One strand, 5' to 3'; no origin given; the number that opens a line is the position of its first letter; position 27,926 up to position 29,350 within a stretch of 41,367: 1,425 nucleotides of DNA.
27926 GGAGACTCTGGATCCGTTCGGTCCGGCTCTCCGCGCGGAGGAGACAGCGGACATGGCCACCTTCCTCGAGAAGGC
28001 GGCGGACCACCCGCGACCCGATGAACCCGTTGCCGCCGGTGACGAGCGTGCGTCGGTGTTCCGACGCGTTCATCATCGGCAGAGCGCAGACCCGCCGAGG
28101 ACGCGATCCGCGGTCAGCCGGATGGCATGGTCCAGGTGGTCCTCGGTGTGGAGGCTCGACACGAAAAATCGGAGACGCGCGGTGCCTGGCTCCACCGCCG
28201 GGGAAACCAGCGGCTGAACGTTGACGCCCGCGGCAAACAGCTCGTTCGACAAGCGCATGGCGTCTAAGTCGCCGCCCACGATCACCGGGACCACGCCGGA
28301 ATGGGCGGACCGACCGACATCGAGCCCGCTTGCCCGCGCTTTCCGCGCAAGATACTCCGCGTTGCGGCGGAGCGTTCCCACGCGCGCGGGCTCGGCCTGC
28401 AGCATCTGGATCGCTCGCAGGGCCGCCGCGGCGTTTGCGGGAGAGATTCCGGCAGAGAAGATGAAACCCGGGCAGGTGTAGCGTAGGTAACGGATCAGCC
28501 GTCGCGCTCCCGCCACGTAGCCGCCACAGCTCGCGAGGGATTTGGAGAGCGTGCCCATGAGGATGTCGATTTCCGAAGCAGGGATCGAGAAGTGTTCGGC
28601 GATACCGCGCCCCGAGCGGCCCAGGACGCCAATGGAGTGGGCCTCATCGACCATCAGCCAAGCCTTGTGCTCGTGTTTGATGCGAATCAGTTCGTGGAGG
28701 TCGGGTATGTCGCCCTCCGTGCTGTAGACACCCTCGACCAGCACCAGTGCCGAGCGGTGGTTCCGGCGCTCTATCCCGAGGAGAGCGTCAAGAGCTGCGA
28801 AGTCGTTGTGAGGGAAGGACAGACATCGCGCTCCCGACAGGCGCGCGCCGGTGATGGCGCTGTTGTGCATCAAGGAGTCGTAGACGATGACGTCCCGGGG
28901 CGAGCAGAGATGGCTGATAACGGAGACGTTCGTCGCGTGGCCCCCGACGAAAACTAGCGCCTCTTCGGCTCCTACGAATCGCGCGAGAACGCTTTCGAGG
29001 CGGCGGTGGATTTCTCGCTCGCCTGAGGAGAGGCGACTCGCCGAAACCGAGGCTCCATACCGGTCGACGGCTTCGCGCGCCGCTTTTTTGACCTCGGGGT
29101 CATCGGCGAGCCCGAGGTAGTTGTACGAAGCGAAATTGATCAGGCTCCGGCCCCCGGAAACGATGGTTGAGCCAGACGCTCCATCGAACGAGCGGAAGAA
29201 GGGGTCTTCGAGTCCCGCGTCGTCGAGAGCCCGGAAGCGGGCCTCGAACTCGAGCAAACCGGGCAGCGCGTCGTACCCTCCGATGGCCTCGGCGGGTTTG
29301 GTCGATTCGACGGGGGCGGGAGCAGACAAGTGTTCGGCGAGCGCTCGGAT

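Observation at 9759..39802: ~30-kb multi-operon locus joining a ceramide-type lipid core pathway to phospho/glyco head-group enzymes and two export machines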

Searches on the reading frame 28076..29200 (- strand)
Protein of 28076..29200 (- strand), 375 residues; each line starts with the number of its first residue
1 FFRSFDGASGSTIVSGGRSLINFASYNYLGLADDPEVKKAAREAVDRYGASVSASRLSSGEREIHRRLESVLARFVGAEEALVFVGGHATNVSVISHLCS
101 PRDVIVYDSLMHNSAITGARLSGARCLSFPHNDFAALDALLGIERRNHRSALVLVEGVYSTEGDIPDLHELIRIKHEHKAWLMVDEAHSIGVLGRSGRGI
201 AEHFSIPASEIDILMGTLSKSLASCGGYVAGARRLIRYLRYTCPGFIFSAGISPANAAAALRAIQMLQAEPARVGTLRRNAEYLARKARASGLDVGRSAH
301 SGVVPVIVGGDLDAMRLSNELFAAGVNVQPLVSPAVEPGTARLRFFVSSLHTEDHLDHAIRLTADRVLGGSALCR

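Call 63: search_dna_similar(query=window:28076-29200:-, collection=plasmids, mode=protein, max_rows=40, max_evalue=1e-30)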
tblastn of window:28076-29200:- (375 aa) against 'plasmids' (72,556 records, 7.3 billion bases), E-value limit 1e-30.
Records with a match: 689; places in all: 768; records where one place covers at least 80% of the query: 682.
Best place of each record, by identity: <60% 689.
By first word of the organism name: Ralstonia 110; Rhizobium 80; Sinorhizobium 51; Burkholderia 45; Bacillus 42; Acinetobacter 24; Streptomyces 23; Mesorhizobium 18; Roseomonas 16; Bradyrhizobium 16; and 92 more.
By predicted mobility (MOB-suite, as given by PLSDB): non-mobilizable 399; mobilizable 160; conjugative 130.
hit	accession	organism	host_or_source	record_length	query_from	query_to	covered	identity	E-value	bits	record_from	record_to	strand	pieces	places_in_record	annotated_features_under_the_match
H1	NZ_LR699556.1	Paraburkholderia dioscoreae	-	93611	1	360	96%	52.8%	1e-114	374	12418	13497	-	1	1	aminotransferase class I/II-fold pyridoxal phosphate-dependent enzyme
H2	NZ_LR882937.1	Planktothrix agardhii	-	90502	1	367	98%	51.2%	1e-122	396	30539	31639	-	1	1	type I polyketide synthase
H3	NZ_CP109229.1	Streptomyces anthocyanicus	-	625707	1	367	98%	51.2%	4e-112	366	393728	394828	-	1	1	aminotransferase class I/II-fold pyridoxal phosphate-dependent enzyme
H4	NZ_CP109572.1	Streptomyces anthocyanicus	-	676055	1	367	98%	51.2%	4e-112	366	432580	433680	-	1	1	aminotransferase class I/II-fold pyridoxal phosphate-dependent enzyme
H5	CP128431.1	Microbulbifer sp. MKSA007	Smenospongia aurea,bacteria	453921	1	367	98%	50.4%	9e-117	380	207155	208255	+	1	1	aminotransferase class I/II-fold pyridoxal phosphate-dependent enzyme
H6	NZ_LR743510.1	Methylobacterium bullatum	-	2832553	1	367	98%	50.4%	5e-107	352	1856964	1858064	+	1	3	none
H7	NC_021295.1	Caballeronia insecticola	-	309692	1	360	96%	51.4%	7e-110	360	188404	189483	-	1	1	aminotransferase class I/II-fold pyridoxal phosphate-dependent enzyme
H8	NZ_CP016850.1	Pseudomonas sp. TMW 2.1634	cell culture,poultry meat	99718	1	367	98%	49.3%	6e-111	363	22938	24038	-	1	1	aminotransferase class I/II-fold pyridoxal phosphate-dependent enzyme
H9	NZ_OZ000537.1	Shinella sp. WSC3-e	-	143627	1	369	98%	49.1%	4e-97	323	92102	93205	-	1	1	aminotransferase class I/II-fold pyridoxal phosphate-dependent enzyme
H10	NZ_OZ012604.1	Shinella sp. WSD5-1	-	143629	1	369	98%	49.1%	4e-97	323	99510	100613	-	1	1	aminotransferase class I/II-fold pyridoxal phosphate-dependent enzyme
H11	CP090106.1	Sinorhizobium meliloti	Medicago,Cell culture,Plant nodule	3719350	1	367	98%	48.2%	5e-105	346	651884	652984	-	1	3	pyridoxal phosphate-dependent aminotransferase family protein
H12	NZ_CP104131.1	Sinorhizobium sp. K101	Phaseolus vulgaris,cell ...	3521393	1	367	98%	48.2%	6e-105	345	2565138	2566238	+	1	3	none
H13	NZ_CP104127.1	Sinorhizobium sp. M103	Phaseolus vulgaris,cell ...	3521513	1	367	98%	48.2%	6e-105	345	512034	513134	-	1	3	none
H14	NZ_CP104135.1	Sinorhizobium sp. C101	Phaseolus vulgaris,cell ...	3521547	1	367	98%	48.2%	6e-105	345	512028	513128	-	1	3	none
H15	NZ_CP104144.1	Rhizobium sullae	Sulla coronaria,cell culture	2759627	1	367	98%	47.4%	1e-100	333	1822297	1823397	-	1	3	record has no annotation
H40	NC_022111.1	Prevotella sp. oral taxon 299 str. F0039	Homo sapiens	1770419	1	362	97%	36.9%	6e-67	236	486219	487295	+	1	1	none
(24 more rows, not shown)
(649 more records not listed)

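Call 66: get_annotated_region(hit=H8, flank=9000)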
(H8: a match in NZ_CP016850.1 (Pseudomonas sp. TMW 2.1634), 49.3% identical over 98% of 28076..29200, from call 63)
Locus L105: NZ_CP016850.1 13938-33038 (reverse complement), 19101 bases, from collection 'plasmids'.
description: Pseudomonas sp. TMW 2.1634 plasmid pL21564-1, complete sequence
organism: Pseudomonas sp. TMW 2.1634 (NCBI taxid 1886807)
taxonomy: Bacteria; Pseudomonadota; Gammaproteobacteria; Pseudomonadales; Pseudomonadaceae; Pseudomonas; Pseudomonas sp. TMW 2.1634
host: -; source: cell culture,poultry meat; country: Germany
typing (MOB-suite, as given by PLSDB): mobilizable; replicon rep_cluster_604; relaxase MOBP
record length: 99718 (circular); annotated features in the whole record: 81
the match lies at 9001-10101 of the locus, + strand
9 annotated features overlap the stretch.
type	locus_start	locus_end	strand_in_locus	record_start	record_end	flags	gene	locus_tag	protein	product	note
CDS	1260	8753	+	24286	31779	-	-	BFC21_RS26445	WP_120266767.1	type I polyketide synthase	-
CDS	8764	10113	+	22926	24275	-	-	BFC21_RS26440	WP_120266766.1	aminotransferase class I/II-fold pyridoxal phosphate-dependent enzyme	-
CDS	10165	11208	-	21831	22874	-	-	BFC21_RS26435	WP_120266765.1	phytanoyl-CoA dioxygenase family protein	-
CDS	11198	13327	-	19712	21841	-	-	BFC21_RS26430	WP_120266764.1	capsular polysaccharide biosynthesis protein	-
CDS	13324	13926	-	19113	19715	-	-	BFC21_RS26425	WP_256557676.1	GNAT family N-acetyltransferase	-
CDS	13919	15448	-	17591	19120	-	-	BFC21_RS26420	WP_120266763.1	LTA synthase family protein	-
CDS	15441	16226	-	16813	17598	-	-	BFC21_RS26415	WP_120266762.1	SDR family NAD(P)-dependent oxidoreductase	-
CDS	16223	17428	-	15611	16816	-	-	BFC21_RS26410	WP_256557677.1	capsular biosynthesis protein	-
CDS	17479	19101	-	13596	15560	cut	-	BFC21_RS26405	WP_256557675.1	capsular polysaccharide biosynthesis protein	-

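Call 69: get_annotated_region(hit=H40, flank=3000)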
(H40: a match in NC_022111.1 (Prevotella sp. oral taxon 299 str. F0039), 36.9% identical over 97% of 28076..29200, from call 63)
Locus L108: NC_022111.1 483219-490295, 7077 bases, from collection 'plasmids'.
description: Prevotella sp. oral taxon 299 str. F0039 plasmid unnamed, complete sequence
organism: Prevotella sp. oral taxon 299 str. F0039 (NCBI taxid 575614)
taxonomy: Bacteria; Bacteroidota; Bacteroidia; Bacteroidales; Prevotellaceae; Prevotella; Prevotella sp. oral taxon 299; Prevotella sp. oral taxon 299 str. F0039
host: -; source: Homo sapiens; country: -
typing (MOB-suite, as given by PLSDB): non-mobilizable; replicon rep_cluster_406,rep_cluster_742,rep_cluster_90; mating-pair formation MPF_T
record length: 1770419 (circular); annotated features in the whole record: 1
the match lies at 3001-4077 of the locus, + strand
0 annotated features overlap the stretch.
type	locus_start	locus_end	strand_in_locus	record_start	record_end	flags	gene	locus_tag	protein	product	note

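Call 72: search_solved_structures(query=window:28076-29200:-, max_evalue=1e-40, show_alignments=5)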
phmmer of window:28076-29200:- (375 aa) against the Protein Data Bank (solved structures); distinct sequences matched with E-value up to 1e-40: 38.
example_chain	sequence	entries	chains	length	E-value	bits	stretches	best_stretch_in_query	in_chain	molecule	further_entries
3a2b_A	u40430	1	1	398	8.3e-71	242.5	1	1-361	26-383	Serine palmitoyltransferase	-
8guh_A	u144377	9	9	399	8.3e-71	242.5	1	1-361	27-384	Serine palmitoyltransferase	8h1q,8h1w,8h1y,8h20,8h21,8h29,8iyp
8s1y_A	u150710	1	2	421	3.4e-61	210.9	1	16-361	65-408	8-amino-7-oxononanoate synthase/2-amino-3-ketobutyrate coenzyme A ligase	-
7poa_A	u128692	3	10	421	8.6e-61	209.6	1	16-361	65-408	8-amino-7-oxononanoate synthase/2-amino-3-ketobutyrate coenzyme A ligase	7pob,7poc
7yjo_B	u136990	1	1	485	2.4e-60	208.1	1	20-363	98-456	Long chain base biosynthesis protein 2a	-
7yjk_B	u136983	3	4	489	2.5e-60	208.1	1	20-363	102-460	Long chain base biosynthesis protein 2a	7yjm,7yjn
7k0i_B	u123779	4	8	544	4.1e-59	204.1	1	18-361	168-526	Serine palmitoyltransferase 2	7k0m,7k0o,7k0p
6m4n_B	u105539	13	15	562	4.5e-59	203.9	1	18-361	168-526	Serine palmitoyltransferase 2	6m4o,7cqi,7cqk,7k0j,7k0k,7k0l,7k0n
3tqx_A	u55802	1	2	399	7.4e-57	196.6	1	11-361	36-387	2-amino-3-ketobutyrate coenzyme A ligase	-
1fc4_A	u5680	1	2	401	1e-55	192.9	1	13-361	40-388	2-AMINO-3-KETOBUTYRATE CONENZYME A LIGASE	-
2x8u_A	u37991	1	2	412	4.3e-55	190.9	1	14-360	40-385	SERINE PALMITOYLTRANSFERASE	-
7u7h_A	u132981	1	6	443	1.1e-54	189.5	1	2-361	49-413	7-keto-8-aminopelargonate synthetase-like enzyme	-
7s5m_A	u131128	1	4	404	8.2e-53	183.4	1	21-365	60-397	8-amino-7-oxononanoate synthase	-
3wy7_A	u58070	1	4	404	8.2e-53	183.3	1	21-365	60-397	8-amino-7-oxononanoate synthase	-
7v58_A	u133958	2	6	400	2.6e-52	181.7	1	13-361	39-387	2-amino-3-ketobutyrate coenzyme A ligase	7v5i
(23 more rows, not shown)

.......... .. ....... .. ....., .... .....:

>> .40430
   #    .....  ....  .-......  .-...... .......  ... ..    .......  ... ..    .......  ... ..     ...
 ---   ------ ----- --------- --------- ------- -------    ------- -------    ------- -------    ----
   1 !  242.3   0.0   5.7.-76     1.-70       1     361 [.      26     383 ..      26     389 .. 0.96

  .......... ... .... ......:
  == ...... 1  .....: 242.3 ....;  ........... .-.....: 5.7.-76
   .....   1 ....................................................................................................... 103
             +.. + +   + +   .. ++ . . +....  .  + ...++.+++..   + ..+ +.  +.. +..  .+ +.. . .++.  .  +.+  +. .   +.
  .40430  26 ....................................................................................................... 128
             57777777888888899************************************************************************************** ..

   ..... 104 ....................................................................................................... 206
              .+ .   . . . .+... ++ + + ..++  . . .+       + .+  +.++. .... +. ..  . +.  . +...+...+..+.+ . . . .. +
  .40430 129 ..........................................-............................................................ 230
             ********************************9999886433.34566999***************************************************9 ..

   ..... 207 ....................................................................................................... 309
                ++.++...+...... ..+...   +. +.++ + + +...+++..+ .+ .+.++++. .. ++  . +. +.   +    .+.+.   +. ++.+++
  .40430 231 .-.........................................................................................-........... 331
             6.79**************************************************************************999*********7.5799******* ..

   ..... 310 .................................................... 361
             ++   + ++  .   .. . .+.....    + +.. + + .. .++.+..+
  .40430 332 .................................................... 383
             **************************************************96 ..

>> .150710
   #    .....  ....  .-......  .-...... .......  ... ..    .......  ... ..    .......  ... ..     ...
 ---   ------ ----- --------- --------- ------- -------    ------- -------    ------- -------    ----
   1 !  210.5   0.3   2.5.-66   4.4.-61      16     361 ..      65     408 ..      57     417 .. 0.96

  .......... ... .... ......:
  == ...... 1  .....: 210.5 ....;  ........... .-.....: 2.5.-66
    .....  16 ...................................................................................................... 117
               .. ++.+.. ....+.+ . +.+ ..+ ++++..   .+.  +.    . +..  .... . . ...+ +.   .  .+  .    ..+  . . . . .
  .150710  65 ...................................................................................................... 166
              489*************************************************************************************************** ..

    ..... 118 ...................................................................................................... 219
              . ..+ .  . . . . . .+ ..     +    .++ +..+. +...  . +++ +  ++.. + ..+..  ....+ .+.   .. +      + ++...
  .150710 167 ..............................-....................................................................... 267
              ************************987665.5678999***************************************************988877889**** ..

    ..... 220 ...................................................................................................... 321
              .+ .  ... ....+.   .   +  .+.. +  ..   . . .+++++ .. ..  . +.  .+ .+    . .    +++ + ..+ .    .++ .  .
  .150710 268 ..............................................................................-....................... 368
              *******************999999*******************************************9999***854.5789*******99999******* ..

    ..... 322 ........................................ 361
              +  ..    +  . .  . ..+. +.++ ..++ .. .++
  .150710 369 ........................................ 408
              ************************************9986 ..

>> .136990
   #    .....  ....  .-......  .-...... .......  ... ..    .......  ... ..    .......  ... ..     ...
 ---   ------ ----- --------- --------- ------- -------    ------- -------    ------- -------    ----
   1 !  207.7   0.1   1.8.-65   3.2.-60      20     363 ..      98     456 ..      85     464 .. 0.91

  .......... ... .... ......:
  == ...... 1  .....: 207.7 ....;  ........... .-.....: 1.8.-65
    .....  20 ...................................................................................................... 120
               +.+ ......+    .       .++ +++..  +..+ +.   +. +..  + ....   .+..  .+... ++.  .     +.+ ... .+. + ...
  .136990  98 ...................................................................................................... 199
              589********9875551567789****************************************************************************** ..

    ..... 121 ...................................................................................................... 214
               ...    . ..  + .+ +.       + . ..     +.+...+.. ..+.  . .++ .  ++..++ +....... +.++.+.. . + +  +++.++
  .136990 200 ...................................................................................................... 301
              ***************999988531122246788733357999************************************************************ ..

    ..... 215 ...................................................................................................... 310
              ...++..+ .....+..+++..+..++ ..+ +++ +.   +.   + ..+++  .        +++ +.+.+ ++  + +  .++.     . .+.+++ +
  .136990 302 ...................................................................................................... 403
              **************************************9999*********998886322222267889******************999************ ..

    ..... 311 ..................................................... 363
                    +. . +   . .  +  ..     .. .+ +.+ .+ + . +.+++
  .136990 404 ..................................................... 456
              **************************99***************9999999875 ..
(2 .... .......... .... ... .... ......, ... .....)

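Call 97: search_protein_families(library=pfam, proteins=[L105:13324-13923:-, L105:15441-16223:-, L105:11198-13324:-, L105:16223-17425:-], max_evalue=0.001)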
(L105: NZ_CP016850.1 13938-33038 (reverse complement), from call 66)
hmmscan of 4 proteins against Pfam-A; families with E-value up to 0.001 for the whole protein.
L105:13324-13923:- (199 aa): 3 families
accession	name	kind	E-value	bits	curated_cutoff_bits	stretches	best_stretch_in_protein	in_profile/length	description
PF00583.31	Acetyltransf_1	-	2.7e-12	47.4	20.7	1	69-164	25-112/116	Acetyltransferase (GNAT) family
PF13508.13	Acetyltransf_7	-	6.9e-06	26.8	27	1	93-169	16-83/84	Acetyltransferase (GNAT) domain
PF13673.13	Acetyltransf_10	-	4.5e-05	23.9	23.6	1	113-171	53-110/128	Acetyltransferase (GNAT) domain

L105:15441-16223:- (260 aa): 5 families
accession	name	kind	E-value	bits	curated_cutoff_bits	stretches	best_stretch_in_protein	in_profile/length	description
PF00106.31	adh_short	-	2.2e-38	132.1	26.6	1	8-196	2-189/195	short chain dehydrogenase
PF13561.12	adh_short_C2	-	6.6e-24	85.2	27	1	13-204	1-191/236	Enoyl-(Acyl carrier protein) reductase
PF08659.16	KR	-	3.6e-08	34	22.6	1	9-163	3-156/180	KR domain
PF01370.27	Epimerase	-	4.5e-07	30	20.9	1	9-126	1-102/240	NAD dependent epimerase/dehydratase family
PF13472.12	Lipase_GDSL_2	-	3.2e-05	24.9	32.9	0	71-181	49-146/178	GDSL-like Lipase/Acylhydrolase family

L105:11198-13324:- (708 aa): 1 family
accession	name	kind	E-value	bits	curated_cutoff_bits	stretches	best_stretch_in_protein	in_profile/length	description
PF05159.20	Capsule_synth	-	3.1e-73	247.4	20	2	59-319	2-310/310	Capsule polysaccharide biosynthesis protein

L105:16223-17425:- (400 aa): 1 family
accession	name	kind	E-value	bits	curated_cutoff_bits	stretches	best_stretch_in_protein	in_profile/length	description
PF05159.20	Capsule_synth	-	4.5e-82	276.4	20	1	66-373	2-310/310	Capsule polysaccharide biosynthesis protein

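Call 98: search_protein_families(library=ncbifam, proteins=[L105:8764-10110:+], max_evalue=0.001)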
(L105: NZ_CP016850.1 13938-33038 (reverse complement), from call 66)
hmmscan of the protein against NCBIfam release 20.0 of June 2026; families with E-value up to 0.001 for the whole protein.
L105:8764-10110:+ (449 aa): 12 families
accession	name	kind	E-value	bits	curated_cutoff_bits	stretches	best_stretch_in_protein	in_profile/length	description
TIGR00858.1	bioF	equivalog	2.4e-99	332.5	426.45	1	87-438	11-360/365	8-amino-7-oxononanoate synthase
TIGR01825.1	gly_Cac_T_rel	subfamily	6.8e-89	298.2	535.4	1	83-442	19-375/385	BioF/Kbl family PLP-dependent acyltransferase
NF005394.0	PRK06939.1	equivalog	4.2e-88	295.8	460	1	63-442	8-387/397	glycine C-acetyltransferase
NF047600.1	SerpalmtaseCFB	equivalog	1.1e-82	277.8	640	1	72-444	19-387/395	serine palmitoyltransferase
NF047599.1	SerpalmtaseBetaP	equivalog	2e-77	260.5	500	1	78-443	23-387/394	serine palmitoyltransferase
TIGR01822.1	2am3keto_CoA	equivalog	7.5e-73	245.7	493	1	90-440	30-381/393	glycine C-acetyltransferase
TIGR01821.1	5aminolev_synth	equivalog_domain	3.3e-71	240.3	338.55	1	95-442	43-390/402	5-aminolevulinate synthase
NF047603.1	SerpalmtaseAlphaP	equivalog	6.5e-61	206.2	670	1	72-442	19-389/399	serine palmitoyltransferase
NF005526.0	PRK07179.1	equivalog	1.4e-44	152.3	428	1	96-444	53-394/407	alpha-hydroxyketone-type quorum-sensing autoinducer synthase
NF005697.0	PRK07505.1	subfamily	3.9e-36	124.5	342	1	82-445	33-398/405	hypothetical protein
NF004608.1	PRK05937.1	equivalog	9.4e-32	110.2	399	1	101-410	6-314/366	8-amino-7-oxononanoate synthase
TIGR03537.1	DapC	equivalog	0.00028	19.9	453.6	1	305-435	215-344/350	succinyldiaminopimelate transaminase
